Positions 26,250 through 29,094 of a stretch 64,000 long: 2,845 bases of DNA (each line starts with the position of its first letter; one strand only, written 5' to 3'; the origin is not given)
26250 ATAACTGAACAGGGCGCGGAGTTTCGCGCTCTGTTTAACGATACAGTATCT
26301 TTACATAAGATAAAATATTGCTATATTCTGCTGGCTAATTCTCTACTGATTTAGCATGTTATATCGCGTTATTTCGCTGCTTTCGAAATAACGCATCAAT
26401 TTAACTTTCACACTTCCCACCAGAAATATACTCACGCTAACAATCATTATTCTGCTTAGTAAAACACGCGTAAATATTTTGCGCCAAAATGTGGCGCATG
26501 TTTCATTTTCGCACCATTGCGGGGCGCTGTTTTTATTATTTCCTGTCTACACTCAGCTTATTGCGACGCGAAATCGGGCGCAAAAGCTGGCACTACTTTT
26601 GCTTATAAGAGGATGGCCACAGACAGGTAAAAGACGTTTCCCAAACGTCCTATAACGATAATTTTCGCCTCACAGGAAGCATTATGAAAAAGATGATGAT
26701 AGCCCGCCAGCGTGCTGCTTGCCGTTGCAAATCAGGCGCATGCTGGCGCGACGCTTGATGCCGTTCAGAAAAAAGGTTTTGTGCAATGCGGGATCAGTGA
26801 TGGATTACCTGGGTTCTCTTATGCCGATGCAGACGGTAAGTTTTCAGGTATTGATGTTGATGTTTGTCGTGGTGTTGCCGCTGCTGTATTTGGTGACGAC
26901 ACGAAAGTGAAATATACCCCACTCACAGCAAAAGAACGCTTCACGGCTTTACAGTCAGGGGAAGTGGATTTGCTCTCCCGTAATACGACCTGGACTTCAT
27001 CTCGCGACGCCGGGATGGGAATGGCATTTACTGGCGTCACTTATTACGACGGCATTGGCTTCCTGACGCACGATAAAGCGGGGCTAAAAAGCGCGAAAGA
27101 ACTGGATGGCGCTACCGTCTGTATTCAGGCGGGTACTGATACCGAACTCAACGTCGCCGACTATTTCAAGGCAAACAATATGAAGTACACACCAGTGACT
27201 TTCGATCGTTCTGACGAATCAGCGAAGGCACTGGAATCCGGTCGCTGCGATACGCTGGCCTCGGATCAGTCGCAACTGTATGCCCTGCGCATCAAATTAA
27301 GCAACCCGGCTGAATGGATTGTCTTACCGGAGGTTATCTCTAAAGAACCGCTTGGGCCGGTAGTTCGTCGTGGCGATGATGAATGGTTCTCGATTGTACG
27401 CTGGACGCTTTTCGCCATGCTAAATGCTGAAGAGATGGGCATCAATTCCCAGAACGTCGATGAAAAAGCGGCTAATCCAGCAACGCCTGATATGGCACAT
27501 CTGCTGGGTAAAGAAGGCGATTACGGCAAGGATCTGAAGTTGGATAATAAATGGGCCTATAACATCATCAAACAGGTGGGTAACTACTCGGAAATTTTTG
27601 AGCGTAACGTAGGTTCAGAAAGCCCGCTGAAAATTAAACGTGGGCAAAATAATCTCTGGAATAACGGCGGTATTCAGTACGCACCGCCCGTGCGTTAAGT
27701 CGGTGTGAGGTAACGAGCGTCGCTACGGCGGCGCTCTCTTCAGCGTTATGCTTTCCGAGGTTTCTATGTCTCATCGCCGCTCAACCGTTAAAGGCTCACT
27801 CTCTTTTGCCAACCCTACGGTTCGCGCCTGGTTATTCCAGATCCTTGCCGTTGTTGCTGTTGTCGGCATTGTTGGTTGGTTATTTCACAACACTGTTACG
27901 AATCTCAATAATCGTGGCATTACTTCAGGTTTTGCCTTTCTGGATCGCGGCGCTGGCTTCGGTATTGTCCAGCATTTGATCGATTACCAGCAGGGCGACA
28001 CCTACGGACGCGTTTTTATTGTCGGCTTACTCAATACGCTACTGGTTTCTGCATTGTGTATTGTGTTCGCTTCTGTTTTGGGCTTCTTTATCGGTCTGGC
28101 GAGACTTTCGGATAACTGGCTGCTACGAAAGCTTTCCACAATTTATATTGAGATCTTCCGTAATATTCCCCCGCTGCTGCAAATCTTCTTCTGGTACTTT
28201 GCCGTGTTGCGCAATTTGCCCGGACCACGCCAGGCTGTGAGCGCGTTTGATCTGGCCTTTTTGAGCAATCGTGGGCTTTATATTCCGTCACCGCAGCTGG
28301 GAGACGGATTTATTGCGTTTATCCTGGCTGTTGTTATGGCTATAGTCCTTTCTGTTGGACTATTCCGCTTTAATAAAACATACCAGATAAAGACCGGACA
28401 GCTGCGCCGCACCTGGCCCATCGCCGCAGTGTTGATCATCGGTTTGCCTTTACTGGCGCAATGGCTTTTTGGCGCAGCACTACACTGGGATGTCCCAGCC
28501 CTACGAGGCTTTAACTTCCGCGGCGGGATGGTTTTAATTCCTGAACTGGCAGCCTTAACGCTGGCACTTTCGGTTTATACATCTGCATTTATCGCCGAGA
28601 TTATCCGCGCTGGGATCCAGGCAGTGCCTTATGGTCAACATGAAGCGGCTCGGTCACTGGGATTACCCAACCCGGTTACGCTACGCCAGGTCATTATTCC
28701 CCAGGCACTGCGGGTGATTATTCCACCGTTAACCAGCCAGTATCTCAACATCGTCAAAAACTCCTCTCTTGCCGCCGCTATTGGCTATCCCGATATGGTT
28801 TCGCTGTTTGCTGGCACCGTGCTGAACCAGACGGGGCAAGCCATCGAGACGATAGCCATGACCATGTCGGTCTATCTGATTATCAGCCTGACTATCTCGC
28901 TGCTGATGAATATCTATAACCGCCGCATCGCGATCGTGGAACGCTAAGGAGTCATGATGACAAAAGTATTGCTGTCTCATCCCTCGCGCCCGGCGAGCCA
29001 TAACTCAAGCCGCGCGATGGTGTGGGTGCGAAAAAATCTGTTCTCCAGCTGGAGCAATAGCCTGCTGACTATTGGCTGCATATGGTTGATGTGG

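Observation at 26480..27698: yhdW is frameshifted in its signal-peptide region while the operon keeps an apparently intact sigma54 / NtrC-type promoter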

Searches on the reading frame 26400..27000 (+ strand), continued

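Call 53: find_homologous_proteins(query=L001:4785-5807:+, max_evalue=1e-60)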
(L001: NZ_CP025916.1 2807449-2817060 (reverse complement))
Query L001:4785-5807:+ (341 aa): 7985 proteins with E <= 1e-60 among 8000 candidates; the best 120 are listed.
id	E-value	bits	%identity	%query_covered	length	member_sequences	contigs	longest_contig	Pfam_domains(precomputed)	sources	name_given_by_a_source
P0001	1.8e-226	768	99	100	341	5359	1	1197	PF00497.26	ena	-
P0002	1.8e-220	749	69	82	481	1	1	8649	PF00497.26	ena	-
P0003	5.0e-216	734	94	100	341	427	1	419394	PF00497.26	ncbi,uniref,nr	ncbi:amino acid ABC transporter substrate-binding protein [Enterobacter asburiae]|uniref:amino acid 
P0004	2.8e-213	725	93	100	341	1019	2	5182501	PF00497.26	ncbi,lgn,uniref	ncbi:TPA: amino acid ABC transporter substrate-binding protein [Enterobacter cloacae]|uniref:amino a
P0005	6.6e-205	698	96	92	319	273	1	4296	PF00497.26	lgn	-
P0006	2.8e-202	689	89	100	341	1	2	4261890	PF00497.26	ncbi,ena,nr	ncbi:amino acid ABC transporter substrate-binding protein [Salmonella enterica subsp. enterica serov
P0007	1.0e-200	684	93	100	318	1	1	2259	PF00497.26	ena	-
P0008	2.2e-199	679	100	87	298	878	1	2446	PF00497.26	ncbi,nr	ncbi:amino acid ABC transporter substrate-binding protein, partial [Escherichia coli]|nr:amino acid 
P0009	9.2e-195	664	86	100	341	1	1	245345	PF00497.26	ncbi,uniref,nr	ncbi:amino acid ABC transporter substrate-binding protein [Affinibrenneria salicis]|uniref:Amino aci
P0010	3.3e-194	662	84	100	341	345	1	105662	PF00497.26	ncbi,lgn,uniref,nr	ncbi:amino acid ABC transporter substrate-binding protein [Candidatus Pantoea deserta]|uniref:Amino 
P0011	7.4e-194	661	85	100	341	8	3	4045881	PF00497.26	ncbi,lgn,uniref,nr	ncbi:amino acid ABC transporter substrate-binding protein (PAAT family)|uniref:Amino acid ABC transp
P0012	3.4e-193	659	84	100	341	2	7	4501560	PF00497.26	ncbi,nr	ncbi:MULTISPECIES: amino acid ABC transporter substrate-binding protein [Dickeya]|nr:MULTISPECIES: a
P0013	5.5e-193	658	84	100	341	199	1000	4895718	PF00497.26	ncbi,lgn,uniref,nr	ncbi:TPA: amino acid ABC transporter substrate-binding protein [Yersinia enterocolitica]|uniref:ABC 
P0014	5.6e-193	658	84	100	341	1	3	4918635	PF00497.26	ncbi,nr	ncbi:amino acid ABC transporter substrate-binding protein [Pectobacteriaceae bacterium CE90]|nr:amin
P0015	7.6e-193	658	85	100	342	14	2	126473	PF00497.26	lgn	-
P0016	7.7e-193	658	84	100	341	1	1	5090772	PF00497.26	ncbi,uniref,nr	ncbi:amino acid ABC transporter substrate-binding protein [Brenneria uluponensis]|uniref:amino acid 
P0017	7.8e-193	658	84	100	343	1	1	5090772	PF00497.26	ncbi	-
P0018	8.4e-193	658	89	100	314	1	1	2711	PF00497.26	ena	-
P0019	1.1e-192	657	84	100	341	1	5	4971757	PF00497.26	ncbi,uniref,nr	ncbi:amino acid ABC transporter substrate-binding protein [Pectobacteriaceae bacterium CE70]|uniref:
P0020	1.1e-192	657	84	100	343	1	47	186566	PF00497.26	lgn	-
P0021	1.6e-192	657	84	100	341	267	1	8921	PF00497.26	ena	-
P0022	3.8e-192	656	84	100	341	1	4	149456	PF00497.26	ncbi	ncbi:amino acid ABC transporter substrate-binding protein [Yersinia enterocolitica]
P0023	4.3e-192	655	83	100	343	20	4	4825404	PF00497.26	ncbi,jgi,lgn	jgi:general L-amino acid transport system substrate-binding protein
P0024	9.6e-192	654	83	100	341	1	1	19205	PF00497.26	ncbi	-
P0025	1.0e-191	654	84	100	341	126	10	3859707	PF00497.26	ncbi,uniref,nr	ncbi:amino acid ABC transporter substrate-binding protein [Lonsdalea populi]|uniref:Amino acid ABC t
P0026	1.7e-191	654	84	100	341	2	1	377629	PF00497.26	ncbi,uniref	ncbi:amino acid ABC transporter substrate-binding protein [Pectobacterium betavasculorum]|uniref:ami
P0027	2.8e-191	653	83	100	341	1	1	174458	PF00497.26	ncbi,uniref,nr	ncbi:amino acid ABC transporter substrate-binding protein [Dickeya sp. CFBP 2040]|uniref:amino acid 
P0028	3.3e-191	653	84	100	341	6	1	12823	PF00497.26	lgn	-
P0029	3.8e-191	652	83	100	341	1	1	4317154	PF00497.26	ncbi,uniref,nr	ncbi:amino acid ABC transporter substrate-binding protein [Dickeya poaceiphila]|uniref:Amino acid AB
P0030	4.6e-191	652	84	100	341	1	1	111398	PF00497.26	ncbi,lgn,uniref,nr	ncbi:amino acid ABC transporter substrate-binding protein [Chimaeribacter californicus]|uniref:Amino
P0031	5.5e-191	652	83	100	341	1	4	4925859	PF00497.26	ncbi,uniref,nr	ncbi:amino acid ABC transporter substrate-binding protein [Dickeya zeae]|uniref:Amino acid ABC trans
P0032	5.6e-191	652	83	100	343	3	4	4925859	PF00497.26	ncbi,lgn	-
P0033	6.5e-191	652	84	100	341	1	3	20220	PF00497.26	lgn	-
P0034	9.9e-191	651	83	100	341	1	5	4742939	PF00497.26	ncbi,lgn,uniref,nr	ncbi:amino acid ABC transporter substrate-binding protein [Yersinia hibernica]|uniref:Amino acid ABC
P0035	4.4e-190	649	83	100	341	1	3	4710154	PF00497.26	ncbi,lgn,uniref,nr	ncbi:amino acid ABC transporter substrate-binding protein [Yersinia canariae]|uniref:Amino acid ABC 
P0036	7.0e-190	648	84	100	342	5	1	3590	PF00497.26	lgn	-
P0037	8.7e-190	648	82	100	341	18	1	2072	PF00497.26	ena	-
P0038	1.5e-189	647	83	100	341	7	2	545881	PF00497.26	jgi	jgi:general L-amino acid transport system substrate-binding protein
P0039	3.3e-189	646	82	100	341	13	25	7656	PF00497.26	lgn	-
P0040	6.0e-188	642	81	100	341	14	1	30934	PF00497.26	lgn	-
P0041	6.6e-188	642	86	100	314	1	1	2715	PF00497.26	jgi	-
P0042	7.9e-187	638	82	100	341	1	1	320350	PF00497.26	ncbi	-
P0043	1.1e-186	638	82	100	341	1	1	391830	PF00497.26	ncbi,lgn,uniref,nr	ncbi:amino acid ABC transporter substrate-binding protein [Biostraticola tofi]|uniref:Amino acid ABC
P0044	1.5e-186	637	81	100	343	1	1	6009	PF00497.26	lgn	-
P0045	4.5e-186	636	86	100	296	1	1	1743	PF00497.26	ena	-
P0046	1.2e-185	634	81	100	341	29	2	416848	PF00497.26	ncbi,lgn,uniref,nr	ncbi:amino acid ABC transporter substrate-binding protein [Edaphovirga cremea]|uniref:amino acid ABC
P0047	9.6e-183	625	82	98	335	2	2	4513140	PF00497.26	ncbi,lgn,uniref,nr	ncbi:Amino acid ABC transporter periplasmic amino acid-binding protein [Candidatus Sodalis pieranton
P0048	7.8e-175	599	76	100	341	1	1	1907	PF00497.26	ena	-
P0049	1.5e-174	598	85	89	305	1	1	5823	PF00497.26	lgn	-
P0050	2.9e-174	597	85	89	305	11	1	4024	PF00497.26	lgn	-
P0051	1.4e-172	591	76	100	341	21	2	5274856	PF00497.26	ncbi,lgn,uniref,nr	ncbi:amino acid ABC transporter substrate-binding protein [Serratia sp. M24T3]|uniref:Amino acid ABC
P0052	6.7e-172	589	83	91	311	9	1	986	PF00497.26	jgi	-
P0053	7.4e-170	582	93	79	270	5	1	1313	PF00497.26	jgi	jgi:general L-amino acid transport system substrate-binding protein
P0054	5.4e-169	580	74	100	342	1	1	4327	PF00497.26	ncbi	ncbi:General L-amino acid-binding periplasmic protein AapJ precursor [compost metagenome]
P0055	2.0e-168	578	73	100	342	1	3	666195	PF00497.26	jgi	jgi:general L-amino acid transport system substrate-binding protein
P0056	2.4e-168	577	75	99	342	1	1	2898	PF00497.26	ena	-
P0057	4.5e-168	577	74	100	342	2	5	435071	PF00497.26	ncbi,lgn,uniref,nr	ncbi:amino acid ABC transporter substrate-binding protein [Pseudomonas jinjuensis]|uniref:General L-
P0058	5.3e-168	576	74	100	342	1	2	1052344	PF00497.26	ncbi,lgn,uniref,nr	ncbi:amino acid ABC transporter substrate-binding protein [Pseudomonas sp. 21]|uniref:amino acid ABC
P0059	7.0e-168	576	74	100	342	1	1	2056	PF00497.26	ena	-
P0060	7.5e-168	576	74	100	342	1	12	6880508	PF00497.26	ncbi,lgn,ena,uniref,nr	ncbi:amino acid ABC transporter substrate-binding protein [Pseudomonas sp. BGr12]|uniref:Amino acid 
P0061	1.0e-167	575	74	100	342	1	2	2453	PF00497.26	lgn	-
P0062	1.0e-167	575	74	100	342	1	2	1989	PF00497.26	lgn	-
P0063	1.1e-167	575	74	99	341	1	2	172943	PF00497.26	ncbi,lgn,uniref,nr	ncbi:amino acid ABC transporter substrate-binding protein [Stutzerimonas azotifigens]|uniref:amino a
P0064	1.8e-167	575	73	100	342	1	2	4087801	PF00497.26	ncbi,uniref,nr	ncbi:amino acid ABC transporter substrate-binding protein [Pseudomonas asuensis]|uniref:Amino acid A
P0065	1.9e-167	575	74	100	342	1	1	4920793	PF00497.26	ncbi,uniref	ncbi:amino acid ABC transporter substrate-binding protein [Pseudomonas knackmussii]|uniref:amino aci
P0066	2.1e-167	574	74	99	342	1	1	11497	PF00497.26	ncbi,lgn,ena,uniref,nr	ncbi:amino acid ABC transporter substrate-binding protein [Pseudomonas citronellolis]|uniref:amino a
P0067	2.5e-167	574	74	100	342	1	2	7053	PF00497.26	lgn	-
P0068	2.6e-167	574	73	100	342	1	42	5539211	PF00497.26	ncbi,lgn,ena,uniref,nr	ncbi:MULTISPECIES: amino acid ABC transporter substrate-binding protein [Pseudomonas]|uniref:General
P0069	2.7e-167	574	73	100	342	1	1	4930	PF00497.26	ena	-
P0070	3.5e-167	574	73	100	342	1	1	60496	PF00497.26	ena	-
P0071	3.5e-167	574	73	100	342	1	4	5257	PF00497.26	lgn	-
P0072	4.3e-167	573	74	99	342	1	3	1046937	PF00497.26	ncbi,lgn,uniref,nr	ncbi:amino acid ABC transporter substrate-binding protein [Pseudomonas panipatensis]|uniref:General 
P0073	5.2e-167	573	73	100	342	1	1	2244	PF00497.26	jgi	jgi:general L-amino acid transport system substrate-binding protein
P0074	6.0e-167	573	74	99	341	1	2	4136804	PF00497.26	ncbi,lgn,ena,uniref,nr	ncbi:amino acid ABC transporter substrate-binding protein [Stutzerimonas urumqiensis]|uniref:amino a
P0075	6.9e-167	573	73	100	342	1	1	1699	PF00497.26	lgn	-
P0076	7.0e-167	573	73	100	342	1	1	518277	PF00497.26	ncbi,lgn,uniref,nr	ncbi:general L-amino acid transport system substrate-binding protein [Pseudomonas duriflava]|uniref:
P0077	7.1e-167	573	74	99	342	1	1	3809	PF00497.26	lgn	-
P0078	7.3e-167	573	73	100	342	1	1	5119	PF00497.26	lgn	-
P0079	7.5e-167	573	76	94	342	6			PF00497.26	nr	nr:amino acid ABC transporter substrate-binding protein [Zoogloeaceae bacterium]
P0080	8.7e-167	572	74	100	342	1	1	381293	PF00497.26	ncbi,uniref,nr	ncbi:amino acid ABC transporter substrate-binding protein [Pseudomonas sp. N040]|uniref:amino acid A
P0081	8.7e-167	572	74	100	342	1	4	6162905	PF00497.26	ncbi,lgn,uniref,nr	ncbi:amino acid ABC transporter substrate-binding protein [Pseudomonas sp. QL9]|uniref:Putative amin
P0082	9.5e-167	572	74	100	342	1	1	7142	PF00497.26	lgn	-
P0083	1.0e-166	572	74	99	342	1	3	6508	PF00497.26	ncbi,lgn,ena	-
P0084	1.1e-166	572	73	100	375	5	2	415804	PF00497.26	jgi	-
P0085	1.2e-166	572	74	100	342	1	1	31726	PF00497.26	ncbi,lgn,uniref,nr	ncbi:amino acid ABC transporter substrate-binding protein [Zestomonas carbonaria]|uniref:Amino-acid 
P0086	1.3e-166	572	73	100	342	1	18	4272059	PF00497.26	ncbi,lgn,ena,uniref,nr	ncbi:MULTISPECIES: amino acid ABC transporter substrate-binding protein [Pseudomonas]|uniref:Amino a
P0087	1.3e-166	572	73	100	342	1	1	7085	PF00497.26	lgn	-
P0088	1.4e-166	572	74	100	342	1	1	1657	PF00497.26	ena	-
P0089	1.5e-166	572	74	95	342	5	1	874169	PF00497.26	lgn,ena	-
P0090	1.7e-166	571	73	100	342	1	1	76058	PF00497.26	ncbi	ncbi:general L-amino acid transport system substrate-binding protein [Pseudomonas sp. TE3786]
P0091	1.8e-166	571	73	98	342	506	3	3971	PF00497.26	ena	-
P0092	1.8e-166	571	75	95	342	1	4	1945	PF00497.26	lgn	-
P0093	1.9e-166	571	76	92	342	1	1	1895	PF00497.26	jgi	-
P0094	1.9e-166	571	75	95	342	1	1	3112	PF00497.26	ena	-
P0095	2.4e-166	571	73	100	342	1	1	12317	PF00497.26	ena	-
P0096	2.5e-166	571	75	95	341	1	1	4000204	PF00497.26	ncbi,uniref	ncbi:amino acid ABC transporter substrate-binding protein [Stutzerimonas urumqiensis]|uniref:amino a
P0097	2.6e-166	571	74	100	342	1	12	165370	PF00497.26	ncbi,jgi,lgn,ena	-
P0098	2.7e-166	571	73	99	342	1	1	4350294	PF00497.26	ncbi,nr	ncbi:amino acid ABC transporter substrate-binding protein [Pseudomonas sp. NyZ704]|nr:amino acid ABC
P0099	2.7e-166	571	74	99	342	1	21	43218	PF00497.26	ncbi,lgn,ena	-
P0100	3.1e-166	571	73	98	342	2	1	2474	PF00497.26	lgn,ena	-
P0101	3.2e-166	570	73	99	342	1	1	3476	PF00497.26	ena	-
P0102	3.2e-166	570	74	99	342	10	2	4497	PF00497.26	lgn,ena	-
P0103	3.3e-166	570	73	99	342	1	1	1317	PF00497.26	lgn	-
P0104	3.6e-166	570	76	94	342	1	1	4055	PF00497.26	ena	-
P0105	3.6e-166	570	73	100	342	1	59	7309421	PF00497.26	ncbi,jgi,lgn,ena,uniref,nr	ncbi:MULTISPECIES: amino acid ABC transporter substrate-binding protein [Pseudomonas]|jgi:general L-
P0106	3.7e-166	570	73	100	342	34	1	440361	PF00497.26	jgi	-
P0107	3.8e-166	570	73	100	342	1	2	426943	PF00497.26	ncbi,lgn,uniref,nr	ncbi:amino acid ABC transporter substrate-binding protein, PAAT family [Pseudomonas delhiensis]|unir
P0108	4.0e-166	570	76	94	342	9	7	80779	PF00497.26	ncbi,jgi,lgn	jgi:general L-amino acid transport system substrate-binding protein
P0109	4.5e-166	570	74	100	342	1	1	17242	PF00497.26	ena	-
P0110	4.6e-166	570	73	100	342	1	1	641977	PF00497.26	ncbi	-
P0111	4.8e-166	570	74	100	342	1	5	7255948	PF00497.26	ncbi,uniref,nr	ncbi:amino acid ABC transporter substrate-binding protein [Pseudomonas citronellolis]|uniref:amino a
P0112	4.9e-166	570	72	100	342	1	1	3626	PF00497.26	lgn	-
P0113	5.1e-166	570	73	100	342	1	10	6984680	PF00497.26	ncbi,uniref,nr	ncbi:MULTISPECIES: amino acid ABC transporter substrate-binding protein [unclassified Pseudomonas]|u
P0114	5.3e-166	570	73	100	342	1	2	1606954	PF00497.26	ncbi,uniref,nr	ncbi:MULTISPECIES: amino acid ABC transporter substrate-binding protein [Pseudomonas]|uniref:amino a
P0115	5.4e-166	570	75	96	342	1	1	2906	PF00497.26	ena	-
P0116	5.7e-166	570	74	98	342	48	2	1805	PF00497.26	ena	-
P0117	6.0e-166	570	76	94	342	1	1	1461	PF00497.26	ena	-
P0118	6.0e-166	570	74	99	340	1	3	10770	PF00497.26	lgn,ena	-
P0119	6.8e-166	569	73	100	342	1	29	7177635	PF00497.26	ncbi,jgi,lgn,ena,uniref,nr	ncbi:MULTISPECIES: amino acid ABC transporter substrate-binding protein [Pseudomonas]|jgi:general L-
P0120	6.9e-166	569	73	99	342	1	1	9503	PF00497.26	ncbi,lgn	-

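Call 55: find_encoding_contigs(protein=P0004, flank=1200, max_places=1)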
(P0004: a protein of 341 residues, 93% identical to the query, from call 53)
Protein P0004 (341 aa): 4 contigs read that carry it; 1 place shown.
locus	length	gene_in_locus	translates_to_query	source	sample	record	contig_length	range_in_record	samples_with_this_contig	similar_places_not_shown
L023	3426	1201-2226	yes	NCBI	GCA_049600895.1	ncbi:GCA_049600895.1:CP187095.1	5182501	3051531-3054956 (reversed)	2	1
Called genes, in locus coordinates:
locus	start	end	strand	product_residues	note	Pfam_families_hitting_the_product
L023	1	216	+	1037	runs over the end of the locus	PF00873:ACR_tran, PF03176:MMPL (weak), PF02355:SecD_SecF_C (faint)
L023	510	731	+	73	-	-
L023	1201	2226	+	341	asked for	PF00497:SBP_bac_3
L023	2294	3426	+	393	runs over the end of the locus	PF00528:BPD_transp_1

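Call 56: find_encoding_contigs(protein=P0012, flank=1200, max_places=1)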
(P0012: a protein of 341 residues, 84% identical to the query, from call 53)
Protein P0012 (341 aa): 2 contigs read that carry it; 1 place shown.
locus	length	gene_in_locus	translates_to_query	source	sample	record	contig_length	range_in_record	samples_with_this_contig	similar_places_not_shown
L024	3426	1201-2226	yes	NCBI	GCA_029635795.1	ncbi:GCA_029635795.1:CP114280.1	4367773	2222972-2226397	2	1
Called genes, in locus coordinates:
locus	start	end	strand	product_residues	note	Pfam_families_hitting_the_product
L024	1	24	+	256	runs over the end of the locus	PF00497:SBP_bac_3, PF10613:Lig_chan-Glu_bd (weak), PF12974:Phosphonate-bd (weak)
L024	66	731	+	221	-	PF00528:BPD_transp_1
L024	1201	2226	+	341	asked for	PF00497:SBP_bac_3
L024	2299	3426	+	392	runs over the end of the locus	PF00528:BPD_transp_1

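Call 57: find_encoding_contigs(protein=P0013, flank=1200, max_places=1)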
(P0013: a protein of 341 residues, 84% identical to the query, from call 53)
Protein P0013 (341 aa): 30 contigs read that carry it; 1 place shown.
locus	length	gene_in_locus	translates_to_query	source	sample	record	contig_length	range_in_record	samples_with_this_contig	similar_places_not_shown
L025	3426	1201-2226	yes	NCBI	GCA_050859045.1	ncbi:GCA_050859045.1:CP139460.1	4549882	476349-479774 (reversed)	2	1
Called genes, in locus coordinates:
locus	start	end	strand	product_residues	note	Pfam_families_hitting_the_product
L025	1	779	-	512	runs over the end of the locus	PF10142:PhoPQ_related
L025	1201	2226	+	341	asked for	PF00497:SBP_bac_3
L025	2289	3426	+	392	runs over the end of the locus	PF00528:BPD_transp_1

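Call 58: find_encoding_contigs(protein=P0006, flank=1200, max_places=1)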
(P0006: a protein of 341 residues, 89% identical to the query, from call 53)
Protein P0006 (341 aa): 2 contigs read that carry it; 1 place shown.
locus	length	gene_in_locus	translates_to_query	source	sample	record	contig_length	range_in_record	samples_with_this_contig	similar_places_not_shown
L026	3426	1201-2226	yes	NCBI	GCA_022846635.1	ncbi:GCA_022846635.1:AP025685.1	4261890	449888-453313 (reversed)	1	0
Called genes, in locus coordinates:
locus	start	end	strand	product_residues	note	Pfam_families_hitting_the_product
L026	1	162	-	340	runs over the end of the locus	PF00005:ABC_tran, PF02463:SMC_N (weak), PF13401:AAA_22 (faint), PF13304:AAA_21 (faint), PF09383:NIL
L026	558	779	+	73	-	-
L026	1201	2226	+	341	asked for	PF00497:SBP_bac_3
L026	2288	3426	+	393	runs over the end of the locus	PF00528:BPD_transp_1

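Call 59: find_encoding_contigs(protein=P0009, flank=1200, max_places=1)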
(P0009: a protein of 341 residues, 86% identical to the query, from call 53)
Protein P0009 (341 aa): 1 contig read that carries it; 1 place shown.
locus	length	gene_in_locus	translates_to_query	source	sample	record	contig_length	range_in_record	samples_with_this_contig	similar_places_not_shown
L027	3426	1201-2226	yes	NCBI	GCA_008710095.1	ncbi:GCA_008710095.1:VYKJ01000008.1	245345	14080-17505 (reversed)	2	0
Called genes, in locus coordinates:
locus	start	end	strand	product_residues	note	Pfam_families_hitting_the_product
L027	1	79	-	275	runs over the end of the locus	PF00497:SBP_bac_3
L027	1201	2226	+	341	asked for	PF00497:SBP_bac_3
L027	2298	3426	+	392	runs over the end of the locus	PF09335:VTT_dom (faint), PF00528:BPD_transp_1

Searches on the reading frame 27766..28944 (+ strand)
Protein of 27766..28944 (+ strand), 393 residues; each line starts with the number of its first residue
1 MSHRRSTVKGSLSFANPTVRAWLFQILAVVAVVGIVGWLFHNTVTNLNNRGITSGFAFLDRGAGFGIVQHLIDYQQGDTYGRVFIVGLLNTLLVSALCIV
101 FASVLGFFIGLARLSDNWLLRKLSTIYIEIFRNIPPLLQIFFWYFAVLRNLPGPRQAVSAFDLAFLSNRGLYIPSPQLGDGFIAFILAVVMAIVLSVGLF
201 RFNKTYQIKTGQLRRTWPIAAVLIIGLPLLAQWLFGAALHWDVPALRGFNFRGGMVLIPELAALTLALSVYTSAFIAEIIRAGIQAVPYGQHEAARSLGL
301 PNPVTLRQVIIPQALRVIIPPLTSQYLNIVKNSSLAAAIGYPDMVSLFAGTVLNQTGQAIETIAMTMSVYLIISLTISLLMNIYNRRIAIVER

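Call 34: search_protein_families(library=ncbifam, proteins=[window:27766-28944:+])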
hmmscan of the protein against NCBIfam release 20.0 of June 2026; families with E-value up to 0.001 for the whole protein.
window:27766-28944:+ (393 aa): 12 families
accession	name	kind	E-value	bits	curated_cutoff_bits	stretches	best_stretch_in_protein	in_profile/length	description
NF011680.0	PRK15100.1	equivalog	3.1e-28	99.1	300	2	224-387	62-213/222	cystine ABC transporter permease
NF007028.0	PRK09494.1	equivalog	1e-27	97.5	303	2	257-391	86-219/219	glutamine ABC transporter permease GlnP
TIGR03003.1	ectoine_ehuD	equivalog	1.8e-26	93.4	205.2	2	185-387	28-211/212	ectoine/hydroxyectoine ABC transporter permease subunit EhuD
TIGR03004.1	ectoine_ehuC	equivalog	5.8e-26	91.7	196.95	2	254-389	74-207/214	ectoine/hydroxyectoine ABC transporter permease subunit EhuC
NF011687.0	PRK15107.1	equivalog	2.3e-25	89.8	318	2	264-387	100-222/224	glutamate/aspartate ABC transporter permease GltK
NF008337.0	PRK11123.1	equivalog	1.2e-17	64.2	277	1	265-393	108-235/238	arginine ABC transporter permease ArtQ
TIGR01726.1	HEQRo_perm_3TM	subfamily_domain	1.9e-16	60.4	42.2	1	84-147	5-68/99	ABC transporter permease subunit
NF008336.0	PRK11122.1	equivalog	8.8e-16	58.2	248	1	186-392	20-219/222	arginine ABC transporter permease ArtM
NF011651.0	PRK15069.1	subfamily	2.3e-15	56.6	306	1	214-386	56-226/237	histidine ABC transporter permease HisM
NF011714.0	PRK15135.1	subfamily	9.6e-11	41.9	319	1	260-347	92-179/228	histidine ABC transporter permease HisQ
NF008049.0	PRK10782.1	subfamily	0.0002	21.1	212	1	260-385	88-207/217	methionine ABC transporter permease MetI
TIGR00974.1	3a0107s02c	equivalog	0.0004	19.6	193.45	1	185-319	63-187/272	phosphate ABC transporter permease PstA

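Call 35: search_protein_families(library=pfam, proteins=[window:27766-28944:+])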
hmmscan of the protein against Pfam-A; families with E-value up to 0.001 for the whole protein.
window:27766-28944:+ (393 aa): 1 family
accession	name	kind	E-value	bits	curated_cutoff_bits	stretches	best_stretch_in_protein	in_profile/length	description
PF00528.27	BPD_transp_1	-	2e-16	60.7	26.4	1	103-388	2-182/184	Binding-protein-dependent transport system inner membrane component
